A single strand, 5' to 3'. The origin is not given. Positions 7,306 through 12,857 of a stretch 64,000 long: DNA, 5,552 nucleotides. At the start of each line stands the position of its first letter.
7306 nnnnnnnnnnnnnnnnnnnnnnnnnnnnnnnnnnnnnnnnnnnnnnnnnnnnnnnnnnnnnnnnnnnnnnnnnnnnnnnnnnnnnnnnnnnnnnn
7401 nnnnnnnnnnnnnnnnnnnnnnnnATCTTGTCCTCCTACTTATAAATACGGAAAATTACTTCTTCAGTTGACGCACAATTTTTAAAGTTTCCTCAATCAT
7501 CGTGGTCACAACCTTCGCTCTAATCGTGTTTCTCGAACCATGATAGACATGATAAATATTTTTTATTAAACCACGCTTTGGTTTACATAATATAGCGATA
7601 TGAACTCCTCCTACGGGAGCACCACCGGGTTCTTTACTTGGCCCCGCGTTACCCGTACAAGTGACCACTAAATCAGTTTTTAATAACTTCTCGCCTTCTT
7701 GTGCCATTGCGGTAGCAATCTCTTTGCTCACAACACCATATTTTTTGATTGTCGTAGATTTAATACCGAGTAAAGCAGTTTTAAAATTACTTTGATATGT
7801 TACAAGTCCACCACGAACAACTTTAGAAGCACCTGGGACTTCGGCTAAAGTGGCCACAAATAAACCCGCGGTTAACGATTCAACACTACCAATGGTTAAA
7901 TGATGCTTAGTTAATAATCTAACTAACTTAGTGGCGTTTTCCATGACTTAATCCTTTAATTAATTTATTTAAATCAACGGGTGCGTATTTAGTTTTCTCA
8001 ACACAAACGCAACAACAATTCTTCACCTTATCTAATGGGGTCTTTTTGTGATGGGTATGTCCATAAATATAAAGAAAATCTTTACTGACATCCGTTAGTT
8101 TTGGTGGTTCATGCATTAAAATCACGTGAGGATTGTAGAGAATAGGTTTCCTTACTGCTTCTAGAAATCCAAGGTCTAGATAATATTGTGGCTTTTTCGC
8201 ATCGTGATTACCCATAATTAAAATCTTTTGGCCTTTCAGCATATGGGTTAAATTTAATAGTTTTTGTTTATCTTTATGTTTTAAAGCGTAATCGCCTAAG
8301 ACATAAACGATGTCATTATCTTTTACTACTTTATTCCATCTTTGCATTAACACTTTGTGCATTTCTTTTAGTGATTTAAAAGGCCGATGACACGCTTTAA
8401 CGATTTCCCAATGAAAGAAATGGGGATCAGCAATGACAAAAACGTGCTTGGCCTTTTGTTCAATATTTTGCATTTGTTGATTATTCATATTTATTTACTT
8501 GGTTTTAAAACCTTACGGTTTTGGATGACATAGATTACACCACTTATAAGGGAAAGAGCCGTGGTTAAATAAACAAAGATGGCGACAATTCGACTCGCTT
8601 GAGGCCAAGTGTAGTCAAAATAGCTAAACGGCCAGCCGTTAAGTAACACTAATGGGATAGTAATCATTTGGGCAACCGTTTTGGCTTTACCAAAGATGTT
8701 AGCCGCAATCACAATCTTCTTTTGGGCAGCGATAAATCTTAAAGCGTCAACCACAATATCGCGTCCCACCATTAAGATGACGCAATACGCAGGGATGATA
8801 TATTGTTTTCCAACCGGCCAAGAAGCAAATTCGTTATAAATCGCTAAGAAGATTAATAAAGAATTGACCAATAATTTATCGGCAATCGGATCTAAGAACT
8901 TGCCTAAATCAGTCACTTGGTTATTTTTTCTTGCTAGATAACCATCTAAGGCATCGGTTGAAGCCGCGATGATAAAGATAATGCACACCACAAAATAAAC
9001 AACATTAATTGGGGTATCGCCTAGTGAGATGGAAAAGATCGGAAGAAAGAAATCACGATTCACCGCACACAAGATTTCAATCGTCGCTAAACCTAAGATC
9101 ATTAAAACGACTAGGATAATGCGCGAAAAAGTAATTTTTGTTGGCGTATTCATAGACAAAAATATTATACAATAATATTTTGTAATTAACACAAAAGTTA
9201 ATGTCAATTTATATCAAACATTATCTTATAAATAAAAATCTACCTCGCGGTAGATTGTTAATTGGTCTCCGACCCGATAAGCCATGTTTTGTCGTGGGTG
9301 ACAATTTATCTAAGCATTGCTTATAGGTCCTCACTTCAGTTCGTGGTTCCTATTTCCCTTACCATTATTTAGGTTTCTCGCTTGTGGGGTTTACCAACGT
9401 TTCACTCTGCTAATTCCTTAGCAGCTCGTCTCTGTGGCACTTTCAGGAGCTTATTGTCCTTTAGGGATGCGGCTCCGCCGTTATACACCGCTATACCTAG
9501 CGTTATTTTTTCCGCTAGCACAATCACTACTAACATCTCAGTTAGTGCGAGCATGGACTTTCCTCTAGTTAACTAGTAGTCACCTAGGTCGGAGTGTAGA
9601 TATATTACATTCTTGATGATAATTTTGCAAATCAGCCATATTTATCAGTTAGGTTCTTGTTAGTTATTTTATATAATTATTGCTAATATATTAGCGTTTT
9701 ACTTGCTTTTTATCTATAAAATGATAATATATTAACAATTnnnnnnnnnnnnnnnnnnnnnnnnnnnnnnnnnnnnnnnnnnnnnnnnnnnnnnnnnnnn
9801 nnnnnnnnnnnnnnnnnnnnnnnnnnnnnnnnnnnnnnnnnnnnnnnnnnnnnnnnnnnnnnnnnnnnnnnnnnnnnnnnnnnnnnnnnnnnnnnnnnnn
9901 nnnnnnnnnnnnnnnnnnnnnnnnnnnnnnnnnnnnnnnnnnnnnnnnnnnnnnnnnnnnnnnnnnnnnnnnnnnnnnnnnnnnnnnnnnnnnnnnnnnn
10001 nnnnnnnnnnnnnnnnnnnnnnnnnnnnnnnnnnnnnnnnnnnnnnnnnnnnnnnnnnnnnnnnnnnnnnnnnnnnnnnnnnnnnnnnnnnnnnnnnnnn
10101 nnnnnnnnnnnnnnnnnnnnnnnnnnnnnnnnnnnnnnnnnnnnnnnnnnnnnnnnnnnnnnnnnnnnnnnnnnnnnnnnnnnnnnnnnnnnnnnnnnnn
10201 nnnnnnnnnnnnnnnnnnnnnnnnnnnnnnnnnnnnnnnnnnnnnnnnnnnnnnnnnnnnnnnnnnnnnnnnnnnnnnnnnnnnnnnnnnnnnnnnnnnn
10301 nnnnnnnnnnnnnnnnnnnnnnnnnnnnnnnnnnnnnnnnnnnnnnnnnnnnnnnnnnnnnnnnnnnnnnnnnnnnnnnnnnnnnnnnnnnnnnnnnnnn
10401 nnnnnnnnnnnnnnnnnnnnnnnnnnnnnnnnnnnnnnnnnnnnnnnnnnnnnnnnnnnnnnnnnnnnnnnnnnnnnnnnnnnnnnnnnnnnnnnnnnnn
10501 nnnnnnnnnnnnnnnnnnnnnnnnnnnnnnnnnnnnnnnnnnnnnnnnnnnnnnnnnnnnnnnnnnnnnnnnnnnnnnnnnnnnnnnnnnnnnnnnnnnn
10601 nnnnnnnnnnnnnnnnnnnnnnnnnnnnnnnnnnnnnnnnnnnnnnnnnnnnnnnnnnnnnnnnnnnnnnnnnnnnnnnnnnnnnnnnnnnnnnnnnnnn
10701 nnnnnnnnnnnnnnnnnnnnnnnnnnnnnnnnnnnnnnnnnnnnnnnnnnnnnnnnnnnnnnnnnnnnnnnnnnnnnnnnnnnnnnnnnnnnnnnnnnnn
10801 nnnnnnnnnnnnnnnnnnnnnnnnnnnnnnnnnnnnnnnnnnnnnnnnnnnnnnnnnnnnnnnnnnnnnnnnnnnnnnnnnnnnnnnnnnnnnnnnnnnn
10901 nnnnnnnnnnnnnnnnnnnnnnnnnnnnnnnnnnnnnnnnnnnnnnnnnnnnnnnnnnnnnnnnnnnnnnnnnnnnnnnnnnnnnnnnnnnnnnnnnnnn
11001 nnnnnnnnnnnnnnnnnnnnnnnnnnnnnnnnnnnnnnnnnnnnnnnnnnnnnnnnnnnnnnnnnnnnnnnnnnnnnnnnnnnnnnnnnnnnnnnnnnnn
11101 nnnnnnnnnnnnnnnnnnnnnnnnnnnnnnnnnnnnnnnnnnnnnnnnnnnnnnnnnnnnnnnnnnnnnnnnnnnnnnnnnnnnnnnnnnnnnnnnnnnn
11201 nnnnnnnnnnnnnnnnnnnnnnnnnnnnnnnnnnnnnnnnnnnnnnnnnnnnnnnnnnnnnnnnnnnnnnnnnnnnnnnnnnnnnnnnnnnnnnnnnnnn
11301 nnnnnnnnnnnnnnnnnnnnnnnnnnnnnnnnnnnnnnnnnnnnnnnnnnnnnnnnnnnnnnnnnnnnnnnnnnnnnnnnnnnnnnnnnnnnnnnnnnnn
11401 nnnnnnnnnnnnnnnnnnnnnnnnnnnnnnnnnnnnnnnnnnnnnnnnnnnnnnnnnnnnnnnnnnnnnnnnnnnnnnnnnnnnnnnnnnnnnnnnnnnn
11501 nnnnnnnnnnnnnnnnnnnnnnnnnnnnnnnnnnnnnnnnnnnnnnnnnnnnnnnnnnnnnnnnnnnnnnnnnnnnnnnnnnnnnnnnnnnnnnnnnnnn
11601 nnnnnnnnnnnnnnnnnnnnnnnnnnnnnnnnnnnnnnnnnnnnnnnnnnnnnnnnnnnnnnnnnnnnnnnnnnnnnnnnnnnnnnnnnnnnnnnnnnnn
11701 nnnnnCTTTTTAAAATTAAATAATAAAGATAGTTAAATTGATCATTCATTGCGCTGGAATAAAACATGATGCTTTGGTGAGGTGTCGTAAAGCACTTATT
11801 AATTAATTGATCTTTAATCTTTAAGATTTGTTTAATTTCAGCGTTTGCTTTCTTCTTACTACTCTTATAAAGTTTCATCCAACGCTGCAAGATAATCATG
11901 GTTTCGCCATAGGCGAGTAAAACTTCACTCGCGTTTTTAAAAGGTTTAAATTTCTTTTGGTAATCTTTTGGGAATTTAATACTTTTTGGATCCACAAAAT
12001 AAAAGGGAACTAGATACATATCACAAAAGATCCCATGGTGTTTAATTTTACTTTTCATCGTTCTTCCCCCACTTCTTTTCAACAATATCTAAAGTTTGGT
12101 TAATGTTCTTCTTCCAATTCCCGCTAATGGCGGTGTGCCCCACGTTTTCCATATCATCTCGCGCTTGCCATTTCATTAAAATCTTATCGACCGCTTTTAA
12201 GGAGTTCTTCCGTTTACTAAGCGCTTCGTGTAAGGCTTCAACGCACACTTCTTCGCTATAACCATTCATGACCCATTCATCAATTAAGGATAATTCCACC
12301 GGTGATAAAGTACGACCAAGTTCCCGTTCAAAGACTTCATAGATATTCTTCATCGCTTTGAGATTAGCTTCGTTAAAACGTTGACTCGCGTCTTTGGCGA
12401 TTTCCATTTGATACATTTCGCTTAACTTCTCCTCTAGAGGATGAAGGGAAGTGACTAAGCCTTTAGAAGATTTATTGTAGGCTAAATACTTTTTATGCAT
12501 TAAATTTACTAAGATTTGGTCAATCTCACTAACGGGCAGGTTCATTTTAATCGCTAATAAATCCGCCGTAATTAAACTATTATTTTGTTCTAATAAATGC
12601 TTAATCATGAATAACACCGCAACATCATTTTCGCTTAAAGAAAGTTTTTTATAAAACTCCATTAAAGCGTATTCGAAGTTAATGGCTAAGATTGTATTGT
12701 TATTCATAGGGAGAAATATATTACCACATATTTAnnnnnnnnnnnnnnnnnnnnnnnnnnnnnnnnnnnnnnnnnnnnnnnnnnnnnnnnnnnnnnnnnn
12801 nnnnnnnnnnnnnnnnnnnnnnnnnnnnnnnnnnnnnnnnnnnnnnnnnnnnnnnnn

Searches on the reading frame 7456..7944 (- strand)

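Call 28: search_protein_families(library=pfam, proteins=[window:7456-7944:-], max_evalue=0.000001)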
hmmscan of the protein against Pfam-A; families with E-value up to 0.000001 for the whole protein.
window:7456-7944:- (162 aa): 1 family
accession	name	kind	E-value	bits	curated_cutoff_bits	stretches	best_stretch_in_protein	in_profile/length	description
PF02464.23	CinA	-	4.2e-39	134.1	23.5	1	4-153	5-151/155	Competence-damaged protein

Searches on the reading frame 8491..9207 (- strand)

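Call 28: search_protein_families(library=pfam, proteins=[window:8491-9207:-], max_evalue=0.000001)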
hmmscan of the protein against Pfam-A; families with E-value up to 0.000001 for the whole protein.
window:8491-9207:- (238 aa): 1 family
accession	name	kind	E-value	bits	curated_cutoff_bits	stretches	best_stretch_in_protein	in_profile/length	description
PF01066.26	CDP-OH_P_transf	-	2.3e-33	116.2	22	1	19-207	1-138/152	CDP-alcohol phosphatidyltransferase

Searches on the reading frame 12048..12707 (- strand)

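Call 29: search_protein_families(library=pfam, proteins=[window:12048-12707:-], max_evalue=0.000001)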
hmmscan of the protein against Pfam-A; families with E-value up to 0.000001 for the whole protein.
window:12048-12707:- (219 aa): 2 families
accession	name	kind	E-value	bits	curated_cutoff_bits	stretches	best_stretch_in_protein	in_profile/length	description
PF07261.16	DnaB_2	-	2.6e-13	49.9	22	1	124-182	2-61/74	Replication initiation and membrane attachment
PF21984.2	DnaD_N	-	1.3e-10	41.8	27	1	14-102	4-97/101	DnaD N-terminal domain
